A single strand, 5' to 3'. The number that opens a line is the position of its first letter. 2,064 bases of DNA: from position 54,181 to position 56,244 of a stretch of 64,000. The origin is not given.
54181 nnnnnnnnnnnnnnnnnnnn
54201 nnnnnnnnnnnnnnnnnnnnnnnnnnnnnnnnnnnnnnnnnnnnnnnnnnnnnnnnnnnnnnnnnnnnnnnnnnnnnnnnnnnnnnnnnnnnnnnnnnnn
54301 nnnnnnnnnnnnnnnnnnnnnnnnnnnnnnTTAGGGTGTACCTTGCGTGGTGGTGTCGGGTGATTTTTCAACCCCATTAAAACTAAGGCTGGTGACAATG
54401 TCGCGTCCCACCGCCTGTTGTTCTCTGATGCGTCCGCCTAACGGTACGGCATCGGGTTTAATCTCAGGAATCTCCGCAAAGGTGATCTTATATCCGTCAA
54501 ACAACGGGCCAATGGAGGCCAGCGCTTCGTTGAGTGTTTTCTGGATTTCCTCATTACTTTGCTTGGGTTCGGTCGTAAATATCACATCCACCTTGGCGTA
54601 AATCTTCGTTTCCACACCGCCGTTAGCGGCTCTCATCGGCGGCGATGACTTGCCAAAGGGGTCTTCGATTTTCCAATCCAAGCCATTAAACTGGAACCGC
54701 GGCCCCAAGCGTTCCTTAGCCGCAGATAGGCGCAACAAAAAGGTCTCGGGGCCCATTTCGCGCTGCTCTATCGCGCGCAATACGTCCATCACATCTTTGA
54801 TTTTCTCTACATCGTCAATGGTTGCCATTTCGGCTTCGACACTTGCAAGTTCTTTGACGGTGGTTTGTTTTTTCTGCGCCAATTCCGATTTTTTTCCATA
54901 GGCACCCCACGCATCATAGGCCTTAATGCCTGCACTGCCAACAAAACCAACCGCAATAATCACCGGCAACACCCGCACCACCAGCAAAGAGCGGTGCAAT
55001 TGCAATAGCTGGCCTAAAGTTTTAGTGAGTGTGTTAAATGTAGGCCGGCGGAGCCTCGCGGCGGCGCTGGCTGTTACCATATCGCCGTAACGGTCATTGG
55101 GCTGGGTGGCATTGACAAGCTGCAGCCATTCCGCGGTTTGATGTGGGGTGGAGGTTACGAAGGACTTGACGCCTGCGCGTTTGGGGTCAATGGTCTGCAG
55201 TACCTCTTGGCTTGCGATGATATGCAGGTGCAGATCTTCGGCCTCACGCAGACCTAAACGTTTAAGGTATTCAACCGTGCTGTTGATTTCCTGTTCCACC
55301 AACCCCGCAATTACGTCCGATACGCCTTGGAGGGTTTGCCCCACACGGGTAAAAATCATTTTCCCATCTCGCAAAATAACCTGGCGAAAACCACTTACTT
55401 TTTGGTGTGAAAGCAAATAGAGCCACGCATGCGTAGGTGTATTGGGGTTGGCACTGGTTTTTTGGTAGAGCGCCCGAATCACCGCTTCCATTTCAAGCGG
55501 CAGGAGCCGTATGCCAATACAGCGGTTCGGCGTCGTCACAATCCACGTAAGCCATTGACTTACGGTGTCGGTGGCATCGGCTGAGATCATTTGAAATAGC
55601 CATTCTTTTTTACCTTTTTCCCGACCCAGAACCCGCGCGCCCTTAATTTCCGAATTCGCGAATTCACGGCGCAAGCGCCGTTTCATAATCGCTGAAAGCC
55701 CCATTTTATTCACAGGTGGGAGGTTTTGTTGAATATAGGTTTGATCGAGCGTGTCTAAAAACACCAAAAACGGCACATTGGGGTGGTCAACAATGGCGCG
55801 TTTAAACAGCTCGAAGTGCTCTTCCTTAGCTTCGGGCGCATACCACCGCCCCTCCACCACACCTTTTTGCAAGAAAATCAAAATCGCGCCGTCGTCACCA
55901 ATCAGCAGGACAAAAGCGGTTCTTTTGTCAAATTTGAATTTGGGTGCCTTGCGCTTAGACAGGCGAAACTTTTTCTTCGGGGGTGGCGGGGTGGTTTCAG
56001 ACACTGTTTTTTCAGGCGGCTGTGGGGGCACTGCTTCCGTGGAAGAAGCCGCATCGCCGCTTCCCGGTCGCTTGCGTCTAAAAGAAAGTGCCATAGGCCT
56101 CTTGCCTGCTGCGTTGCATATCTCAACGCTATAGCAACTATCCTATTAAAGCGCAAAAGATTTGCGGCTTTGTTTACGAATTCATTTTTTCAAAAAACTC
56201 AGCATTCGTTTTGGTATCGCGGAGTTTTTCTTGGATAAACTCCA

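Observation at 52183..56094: Cryptic four-gene envelope operon: PilM-N-fusion-like, PilO-like and PilP-like proteins coupled to an ABC ATPase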

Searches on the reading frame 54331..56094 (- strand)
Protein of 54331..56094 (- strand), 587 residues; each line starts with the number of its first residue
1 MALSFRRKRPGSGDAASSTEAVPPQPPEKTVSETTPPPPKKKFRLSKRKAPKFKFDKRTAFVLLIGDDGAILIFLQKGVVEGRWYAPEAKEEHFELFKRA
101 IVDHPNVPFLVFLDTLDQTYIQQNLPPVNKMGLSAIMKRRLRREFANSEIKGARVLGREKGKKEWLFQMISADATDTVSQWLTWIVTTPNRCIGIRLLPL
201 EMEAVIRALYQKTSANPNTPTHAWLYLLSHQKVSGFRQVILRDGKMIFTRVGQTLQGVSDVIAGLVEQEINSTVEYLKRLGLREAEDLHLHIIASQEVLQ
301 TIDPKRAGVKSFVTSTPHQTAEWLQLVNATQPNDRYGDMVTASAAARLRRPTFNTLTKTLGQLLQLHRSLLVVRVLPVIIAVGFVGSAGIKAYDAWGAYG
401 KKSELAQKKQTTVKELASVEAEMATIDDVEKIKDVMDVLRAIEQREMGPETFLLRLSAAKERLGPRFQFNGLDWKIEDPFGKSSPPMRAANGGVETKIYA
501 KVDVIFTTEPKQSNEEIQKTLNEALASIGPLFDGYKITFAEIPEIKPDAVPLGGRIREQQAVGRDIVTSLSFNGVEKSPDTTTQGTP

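Call 3: search_protein_families(library=pfam, proteins=[window:54331-56094:-], max_evalue=1)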
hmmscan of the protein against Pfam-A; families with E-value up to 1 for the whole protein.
window:54331-56094:- (587 aa): 0 families

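Call 4: search_protein_families(library=ncbifam, proteins=[window:54331-56094:-], max_evalue=1)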
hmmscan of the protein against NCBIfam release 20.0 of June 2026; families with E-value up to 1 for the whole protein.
window:54331-56094:- (587 aa): 0 families

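Call 5: find_homologous_proteins(query=window:54331-56094:-)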
Query window:54331-56094:- (587 aa): 32 proteins with E <= 0.001 among 8000 candidates.
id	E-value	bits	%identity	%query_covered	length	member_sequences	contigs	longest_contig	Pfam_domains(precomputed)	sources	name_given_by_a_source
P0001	0.0e+0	1312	100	100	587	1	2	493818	-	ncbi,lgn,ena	-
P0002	3.9e-193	661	52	98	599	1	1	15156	-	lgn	-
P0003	1.4e-184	633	52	100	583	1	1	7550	-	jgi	jgi:cell division protein FtsL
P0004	6.1e-87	310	34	86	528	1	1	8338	-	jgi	-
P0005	2.5e-80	288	31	86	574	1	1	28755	-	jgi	-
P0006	1.0e-75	273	31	85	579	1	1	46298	-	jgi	jgi:hypothetical protein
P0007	1.4e-73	266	32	68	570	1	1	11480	-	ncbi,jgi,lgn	jgi:hypothetical protein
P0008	3.1e-72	262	36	82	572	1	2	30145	-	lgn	-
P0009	9.5e-71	257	44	50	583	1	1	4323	-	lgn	-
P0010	3.7e-70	255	31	88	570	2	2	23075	-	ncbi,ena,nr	ncbi:MAG: hypothetical protein CMM94_05655 [Rickettsiales bacterium]|nr:hypothetical protein [Ricket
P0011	4.1e-69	251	33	81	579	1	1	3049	-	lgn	-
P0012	1.2e-67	247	39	67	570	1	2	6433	-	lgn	-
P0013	4.8e-67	245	32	83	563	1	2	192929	-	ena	-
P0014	1.1e-66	243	31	85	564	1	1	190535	-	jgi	-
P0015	2.4e-66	242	35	64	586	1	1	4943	-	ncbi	-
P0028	2.2e-56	209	31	64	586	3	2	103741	-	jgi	jgi:hypothetical protein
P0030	5.5e-54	201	31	61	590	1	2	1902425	-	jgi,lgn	jgi:hypothetical protein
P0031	4.4e-52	195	28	84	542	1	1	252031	-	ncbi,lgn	-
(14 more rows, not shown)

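Call 8: find_encoding_contigs(protein=P0001, flank=10000, max_places=2)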
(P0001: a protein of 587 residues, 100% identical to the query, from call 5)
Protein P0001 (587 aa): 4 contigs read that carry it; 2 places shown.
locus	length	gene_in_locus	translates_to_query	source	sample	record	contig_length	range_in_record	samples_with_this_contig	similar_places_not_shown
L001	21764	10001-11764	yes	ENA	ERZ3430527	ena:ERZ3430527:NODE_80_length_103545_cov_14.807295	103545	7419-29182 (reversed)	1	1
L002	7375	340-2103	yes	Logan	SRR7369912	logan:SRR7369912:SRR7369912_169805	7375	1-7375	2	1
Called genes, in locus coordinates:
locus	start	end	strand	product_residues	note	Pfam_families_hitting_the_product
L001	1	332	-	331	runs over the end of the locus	PF16868:NMT1_3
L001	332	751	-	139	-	-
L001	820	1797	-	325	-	PF02636:Methyltransf_28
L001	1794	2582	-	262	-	PF01790:LGT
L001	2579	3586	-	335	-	PF03320:FBPase_glpX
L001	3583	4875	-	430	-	PF03447:NAD_binding_3, PF00742:Homoserine_dh, PF01842:ACT (weak)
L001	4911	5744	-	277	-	PF03618:Kinase-PPPase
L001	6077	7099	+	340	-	PF01208:URO-D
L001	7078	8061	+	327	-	PF00762:Ferrochelatase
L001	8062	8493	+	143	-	PF03653:UPF0093, PF05425:CopD (weak)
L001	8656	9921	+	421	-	PF07498:Rho_N, PF07497:Rho_RNA_bind, PF00006:ATP-synt_ab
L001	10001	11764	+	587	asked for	-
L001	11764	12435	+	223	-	-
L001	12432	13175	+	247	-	-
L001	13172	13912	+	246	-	PF00005:ABC_tran, PF13304:AAA_21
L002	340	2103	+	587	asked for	-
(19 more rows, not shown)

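Call 10: search_solved_structures(query=A1, max_evalue=10, show_alignments=2)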
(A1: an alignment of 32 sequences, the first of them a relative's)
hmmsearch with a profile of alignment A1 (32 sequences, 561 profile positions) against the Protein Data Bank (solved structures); distinct sequences matched with E-value up to 10: 7.
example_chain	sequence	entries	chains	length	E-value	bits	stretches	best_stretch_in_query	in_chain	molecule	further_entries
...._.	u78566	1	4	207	0.055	15.6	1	335-419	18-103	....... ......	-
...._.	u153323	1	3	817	0.073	15.1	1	322-437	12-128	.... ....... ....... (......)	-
3jc8_Na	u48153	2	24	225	0.08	15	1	340-445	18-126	PilN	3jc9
6m6z_A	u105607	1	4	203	0.12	14.4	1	308-394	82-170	TMH4C4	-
5apw_A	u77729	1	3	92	0.15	14.1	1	373-438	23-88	GENERAL CONTROL PROTEIN GCN4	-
6tys_A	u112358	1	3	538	0.55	12.2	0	367-438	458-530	Fusion glycoprotein F0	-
7au2_A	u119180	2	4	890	2.6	10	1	366-428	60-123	Exostosin-like 3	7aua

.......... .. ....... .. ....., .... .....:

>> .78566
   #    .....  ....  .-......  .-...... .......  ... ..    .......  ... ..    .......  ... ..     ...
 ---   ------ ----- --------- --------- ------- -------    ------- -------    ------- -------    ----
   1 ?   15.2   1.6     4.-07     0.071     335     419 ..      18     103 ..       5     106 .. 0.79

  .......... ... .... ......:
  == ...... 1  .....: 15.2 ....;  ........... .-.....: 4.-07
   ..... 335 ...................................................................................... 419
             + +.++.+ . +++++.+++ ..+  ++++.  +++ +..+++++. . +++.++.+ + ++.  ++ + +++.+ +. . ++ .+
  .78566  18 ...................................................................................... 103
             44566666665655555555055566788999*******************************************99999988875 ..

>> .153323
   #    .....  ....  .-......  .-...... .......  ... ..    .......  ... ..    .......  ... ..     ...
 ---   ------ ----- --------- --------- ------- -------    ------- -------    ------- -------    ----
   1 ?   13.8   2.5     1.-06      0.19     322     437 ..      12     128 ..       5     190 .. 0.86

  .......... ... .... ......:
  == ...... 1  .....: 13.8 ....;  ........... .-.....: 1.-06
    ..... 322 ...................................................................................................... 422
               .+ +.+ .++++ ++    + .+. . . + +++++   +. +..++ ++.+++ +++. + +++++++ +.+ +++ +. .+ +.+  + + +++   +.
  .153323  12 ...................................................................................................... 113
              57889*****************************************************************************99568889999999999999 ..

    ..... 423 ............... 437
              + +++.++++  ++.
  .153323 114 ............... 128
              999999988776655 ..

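Call 11: find_encoding_contigs(protein=P0030, flank=8000, max_places=1)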
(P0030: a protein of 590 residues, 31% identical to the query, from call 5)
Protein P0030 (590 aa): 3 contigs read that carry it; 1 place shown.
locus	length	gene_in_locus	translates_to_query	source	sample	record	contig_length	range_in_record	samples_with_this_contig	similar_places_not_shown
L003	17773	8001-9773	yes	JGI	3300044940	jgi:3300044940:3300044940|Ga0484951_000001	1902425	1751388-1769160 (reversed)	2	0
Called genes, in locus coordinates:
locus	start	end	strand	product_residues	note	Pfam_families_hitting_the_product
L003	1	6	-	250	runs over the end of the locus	PF03167:UDG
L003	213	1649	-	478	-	PF03060:NMO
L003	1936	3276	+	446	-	PF05036:SPOR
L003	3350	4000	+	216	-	PF01025:GrpE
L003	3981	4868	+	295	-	PF02687:FtsX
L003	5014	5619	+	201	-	PF02698:DUF218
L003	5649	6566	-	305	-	PF01435:Peptidase_M48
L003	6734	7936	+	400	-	PF28597:T2SSF_N, PF00482:T2SSF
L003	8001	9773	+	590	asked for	-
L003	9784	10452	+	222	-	-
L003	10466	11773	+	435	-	-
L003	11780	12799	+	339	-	PF04958:AstA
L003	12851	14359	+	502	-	PF13541:ChlI, PF01078:Mg_chelatase, PF00158:Sigma54_activat (weak), PF07728:AAA_5, PF00493:MCM (weak), PF13335:Mg_chelatase_C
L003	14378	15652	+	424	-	PF13458:Peripla_BP_6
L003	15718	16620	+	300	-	PF01073:3Beta_HSD, PF01370:Epimerase, PF04321:RmlD_sub_bind, PF05368:NmrA, PF07993:NAD_binding_4 (faint), PF13460:NAD_binding_10, PF16363:GDP_Man_Dehyd (weak), PF01073:3Beta_HSD (weak)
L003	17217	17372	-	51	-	-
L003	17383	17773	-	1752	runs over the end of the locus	PF26745:SPM, PF00353:HemolysinCabind, PF08548:Peptidase_M10_C (weak), PF00353:HemolysinCabind (weak), PF08548:Peptidase_M10_C (weak)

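Call 12: find_encoding_contigs(protein=P0031, flank=8000, max_places=1)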
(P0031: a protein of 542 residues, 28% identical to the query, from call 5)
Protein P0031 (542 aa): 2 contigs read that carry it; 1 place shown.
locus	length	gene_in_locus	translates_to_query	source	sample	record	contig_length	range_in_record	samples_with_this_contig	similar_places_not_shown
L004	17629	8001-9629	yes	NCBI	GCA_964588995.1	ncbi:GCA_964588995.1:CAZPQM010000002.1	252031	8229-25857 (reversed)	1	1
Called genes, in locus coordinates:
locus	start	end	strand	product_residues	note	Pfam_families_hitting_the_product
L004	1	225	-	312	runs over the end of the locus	PF00586:AIRS, PF02769:AIRS_C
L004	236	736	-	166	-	PF01029:NusB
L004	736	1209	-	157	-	PF00885:DMRL_synthase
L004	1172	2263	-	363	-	PF00926:DHBP_synthase, PF00925:GTP_cyclohydro2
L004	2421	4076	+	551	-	PF00117:GATase, PF07722:Peptidase_C26, PF02540:NAD_synthase, PF06508:QueC (faint), PF00958:GMP_synt_C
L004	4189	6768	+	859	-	PF05157:MshEN, PF00437:T2SSE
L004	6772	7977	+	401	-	PF28597:T2SSF_N, PF00482:T2SSF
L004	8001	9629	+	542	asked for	-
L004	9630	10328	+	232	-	-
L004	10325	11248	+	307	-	-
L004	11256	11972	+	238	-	PF00005:ABC_tran, PF13304:AAA_21 (faint)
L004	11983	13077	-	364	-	PF00437:T2SSE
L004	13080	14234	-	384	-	PF00437:T2SSE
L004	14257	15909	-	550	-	PF14863:Alkyl_sulf_dimr (faint), PF13371:TPR_9 (faint), PF13424:TPR_12 (faint), PF13428:TPR_14 (faint), PF21033:RMD1-3 (faint), PF14559:TPR_19, PF13431:TPR_17 (weak), PF14559:TPR_19 (weak), +12 more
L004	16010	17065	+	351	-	PF01180:DHO_dh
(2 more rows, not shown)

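Call 16: find_encoding_contigs(protein=P0013, flank=8000, max_places=1)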
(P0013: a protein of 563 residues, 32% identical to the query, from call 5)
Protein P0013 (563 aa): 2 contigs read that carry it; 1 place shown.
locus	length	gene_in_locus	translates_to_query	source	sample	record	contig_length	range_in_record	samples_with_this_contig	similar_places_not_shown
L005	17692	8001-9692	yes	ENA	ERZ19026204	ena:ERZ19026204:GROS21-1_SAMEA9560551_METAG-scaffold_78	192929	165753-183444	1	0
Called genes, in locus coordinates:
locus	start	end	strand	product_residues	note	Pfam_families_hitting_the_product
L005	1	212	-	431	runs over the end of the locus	PF05977:MFS_3 (weak), PF07690:MFS_1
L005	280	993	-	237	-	PF01965:DJ-1_PfpI, PF17124:ThiJ_like (faint)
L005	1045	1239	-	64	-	-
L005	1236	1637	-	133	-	PF03918:CcmH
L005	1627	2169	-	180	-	PF00085:Thioredoxin (faint), PF08534:Redoxin, PF00578:AhpC-TSA, PF13098:Thioredoxin_2 (faint), PF13905:Thioredoxin_8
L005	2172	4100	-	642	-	PF01578:Cytochrom_C_asm, PF16327:CcmF_C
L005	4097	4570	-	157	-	PF03100:CcmE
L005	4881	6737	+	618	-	PF05157:MshEN, PF00437:T2SSE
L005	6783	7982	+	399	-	PF28597:T2SSF_N, PF00482:T2SSF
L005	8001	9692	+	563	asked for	-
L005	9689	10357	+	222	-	-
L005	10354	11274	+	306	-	-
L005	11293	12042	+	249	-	PF00005:ABC_tran, PF13304:AAA_21 (weak)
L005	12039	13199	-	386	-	PF00437:T2SSE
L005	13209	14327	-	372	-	PF00437:T2SSE, PF13191:AAA_16 (weak), PF13401:AAA_22 (weak)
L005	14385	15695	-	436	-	PF00515:TPR_1 (faint), PF13176:TPR_7 (faint), PF13424:TPR_12 (faint), PF24575:TPR_Slam (faint), PF07719:TPR_2 (faint), PF13432:TPR_16, PF14559:TPR_19, PF13174:TPR_6 (weak), +5 more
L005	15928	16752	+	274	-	-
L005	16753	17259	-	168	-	-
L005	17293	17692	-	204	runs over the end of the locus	-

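Call 17: find_encoding_contigs(protein=P0028, flank=8000, max_places=1)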
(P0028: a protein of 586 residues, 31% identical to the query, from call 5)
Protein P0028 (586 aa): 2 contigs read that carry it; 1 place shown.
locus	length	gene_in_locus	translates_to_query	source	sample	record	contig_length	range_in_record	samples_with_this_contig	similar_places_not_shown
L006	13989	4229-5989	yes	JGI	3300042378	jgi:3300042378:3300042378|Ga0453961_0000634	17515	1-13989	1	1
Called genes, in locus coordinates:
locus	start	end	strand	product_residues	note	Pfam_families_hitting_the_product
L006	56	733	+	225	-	PF12762:DDE_Tnp_IS1595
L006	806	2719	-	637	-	PF13667:ThiC-associated, PF01964:ThiC_Rad_SAM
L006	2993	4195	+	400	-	PF28597:T2SSF_N (weak), PF00482:T2SSF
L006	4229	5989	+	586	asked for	-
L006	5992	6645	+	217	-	-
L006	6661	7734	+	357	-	-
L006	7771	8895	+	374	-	PF04958:AstA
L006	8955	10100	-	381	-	PF07642:BBP2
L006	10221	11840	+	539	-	PF08019:EptA_B_N, PF00884:Sulfatase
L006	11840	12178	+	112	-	PF01219:DAGK_prokar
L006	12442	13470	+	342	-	PF00022:Actin, PF06723:MreB_Mbl, PF00012:HSP70, PF11104:PilM_2 (faint), PF14450:FtsA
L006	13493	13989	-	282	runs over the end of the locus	PF00795:CN_hydrolase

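Call 21: find_related_loci(query=A1, collection=genome_contigs, flank=10000)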
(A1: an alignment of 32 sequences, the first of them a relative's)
Query A1 (587 aa) in genome_contigs; peptide patterns used: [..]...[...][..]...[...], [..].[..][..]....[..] (x = any residue, [..] = any of these).
330 stretches matched a pattern; 113 encode a relative of the query (tblastn E <= 1e-3); the best 80 are kept; 80 distinct loci.
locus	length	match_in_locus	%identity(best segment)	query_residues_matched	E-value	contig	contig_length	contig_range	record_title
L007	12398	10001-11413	33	61-543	5e-86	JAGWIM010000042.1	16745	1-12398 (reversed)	MAG: Pseudomonadota bacterium isolate REEB114 contig-150_4296, whole genome shotgun sequence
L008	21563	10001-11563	31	59-587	2e-84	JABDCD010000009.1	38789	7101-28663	MAG: Alphaproteobacteria bacterium isolate BWMinControl_Nextera46_MAG5 3300020797.a:Ga0207022_10031, whole genome shotgu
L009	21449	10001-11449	34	52-543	1e-83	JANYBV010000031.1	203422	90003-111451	MAG: Alphaproteobacteria bacterium isolate 336R_metabinner_1_sub 336R_k141_1622920, whole genome shotgun sequence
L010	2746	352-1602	35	58-476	3e-85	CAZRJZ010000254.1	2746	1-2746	MAG TPA_asm: uncultured Rickettsiales bacterium isolate SRP342105_co1_377 genome assembly, contig: NODE_57763_length_274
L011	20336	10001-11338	33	25-476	2e-81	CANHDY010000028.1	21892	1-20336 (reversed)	MAG: Rickettsiales bacterium isolate RE-15aug16-6 genome assembly, contig: RE-15aug16-6.fna-C28, whole genome shotgun se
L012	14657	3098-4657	31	40-565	1e-79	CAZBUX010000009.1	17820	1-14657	MAG TPA_asm: uncultured Rickettsiales bacterium isolate SRP329715_co2_1 genome assembly, contig: NODE_6118_length_17820_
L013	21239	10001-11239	34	52-461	9e-80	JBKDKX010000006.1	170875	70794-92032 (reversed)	MAG: Alphaproteobacteria bacterium isolate samp_2119_metabat2_316 samp_2119_290121, whole genome shotgun sequence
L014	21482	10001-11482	31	39-543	3e-79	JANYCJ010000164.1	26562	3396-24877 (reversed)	MAG: Alphaproteobacteria bacterium isolate 336R_metabinner_139 336R_k141_2241228, whole genome shotgun sequence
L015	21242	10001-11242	34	49-459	5e-79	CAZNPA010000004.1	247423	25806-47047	MAG TPA_asm: uncultured Rickettsiales bacterium isolate binchicken_co199_43 genome assembly, contig: NODE_43_length_2474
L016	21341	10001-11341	34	29-486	2e-78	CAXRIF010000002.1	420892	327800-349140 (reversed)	MAG: Rickettsiales bacterium isolate YZ12B_2.110 genome assembly, contig: k141_1159650, whole genome shotgun sequence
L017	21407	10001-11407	33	47-515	6e-78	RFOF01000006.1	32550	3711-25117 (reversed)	MAG: Alphaproteobacteria bacterium isolate WB4_3_0983 contig_100_5, whole genome shotgun sequence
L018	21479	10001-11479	30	46-543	9e-78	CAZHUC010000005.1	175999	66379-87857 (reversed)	MAG TPA_asm: uncultured Rickettsiales bacterium isolate SRP329715_co2_387 genome assembly, contig: NODE_148_length_17599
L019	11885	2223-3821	32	51-587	1e-77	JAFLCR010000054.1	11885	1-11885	MAG: Alphaproteobacteria bacterium isolate UWPOB_ALPHA1 gnl_X_PDHLPHON_54, whole genome shotgun sequence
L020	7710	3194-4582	33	1-438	1e-77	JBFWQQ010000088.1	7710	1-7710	MAG: Alphaproteobacteria bacterium isolate CA_2019_TPBF_187 NODE_37741_length_7710_cov_4.132138_TPBF, whole genome shotg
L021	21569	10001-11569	31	31-549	3e-77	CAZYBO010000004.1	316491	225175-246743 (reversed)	MAG TPA_asm: uncultured Rickettsiales bacterium isolate SRP302895_co1_247 genome assembly, contig: NODE_48_length_316491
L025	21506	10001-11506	33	48-545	3e-75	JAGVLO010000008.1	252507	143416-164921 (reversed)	MAG: Alphaproteobacteria bacterium isolate SW_2 c_000000008428, whole genome shotgun sequence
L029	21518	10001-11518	30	61-574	2e-74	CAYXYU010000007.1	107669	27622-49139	MAG TPA_asm: uncultured Rickettsiales bacterium isolate binchicken_co350_18 genome assembly, contig: NODE_254_length_107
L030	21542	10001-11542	32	52-543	2e-73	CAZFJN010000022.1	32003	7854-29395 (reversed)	MAG TPA_asm: uncultured Rickettsiales bacterium isolate SRP150892_co2_476 genome assembly, contig: NODE_1773_length_3200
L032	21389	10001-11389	34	21-484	1e-73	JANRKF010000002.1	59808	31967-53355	MAG: Alphaproteobacteria bacterium isolate bins.82 k141_5142177, whole genome shotgun sequence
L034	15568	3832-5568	31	1-582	6e-73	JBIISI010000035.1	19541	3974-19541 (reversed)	MAG: Rickettsiales bacterium isolate ME2003-11-11_3300044715_group2_bin75 Rohwer_bin1997_scaffold_1297_c2, whole genome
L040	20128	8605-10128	31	57-537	2e-71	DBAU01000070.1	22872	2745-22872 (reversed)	MAG TPA_asm: Alphaproteobacteria bacterium UBA1002 UBA1002_contig_2472, whole genome shotgun sequence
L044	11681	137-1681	31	28-548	1e-70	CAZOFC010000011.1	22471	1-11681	MAG TPA_asm: uncultured Azospirillum sp. isolate SRP287051_co1_187 genome assembly, contig: NODE_3373_length_22471_cov_7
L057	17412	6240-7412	34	50-433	5e-68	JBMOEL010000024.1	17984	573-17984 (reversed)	MAG: Rickettsiales bacterium isolate Deming_bin.116 contig8304, whole genome shotgun sequence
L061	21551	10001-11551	30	5-543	1e-67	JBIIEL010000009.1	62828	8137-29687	MAG: Rickettsiales bacterium isolate ME2000-09-26pf_3300044610_group1_bin83 Rohwer_bin1996_scaffold_54_c3, whole genome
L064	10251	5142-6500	32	41-492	3e-67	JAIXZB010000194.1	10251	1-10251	MAG: Rickettsiales bacterium isolate D8_MAG_00035 pond_D8_MAG_00035_000000000026, whole genome shotgun sequence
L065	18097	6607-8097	32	41-543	4e-70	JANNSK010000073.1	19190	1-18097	MAG: Alphaproteobacteria bacterium isolate SOY_31_metabat_223 SOY_31_k141_82525, whole genome shotgun sequence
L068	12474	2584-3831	33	61-475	8e-66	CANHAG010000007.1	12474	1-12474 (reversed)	MAG: Rhodospirillaceae bacterium isolate RE-15aug16-64 genome assembly, contig: RE-15aug16-C7671, whole genome shotgun s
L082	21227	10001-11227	32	38-418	3e-60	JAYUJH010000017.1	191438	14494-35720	MAG: Alphaproteobacteria bacterium isolate GFS_8951 GFS_8951_16, whole genome shotgun sequence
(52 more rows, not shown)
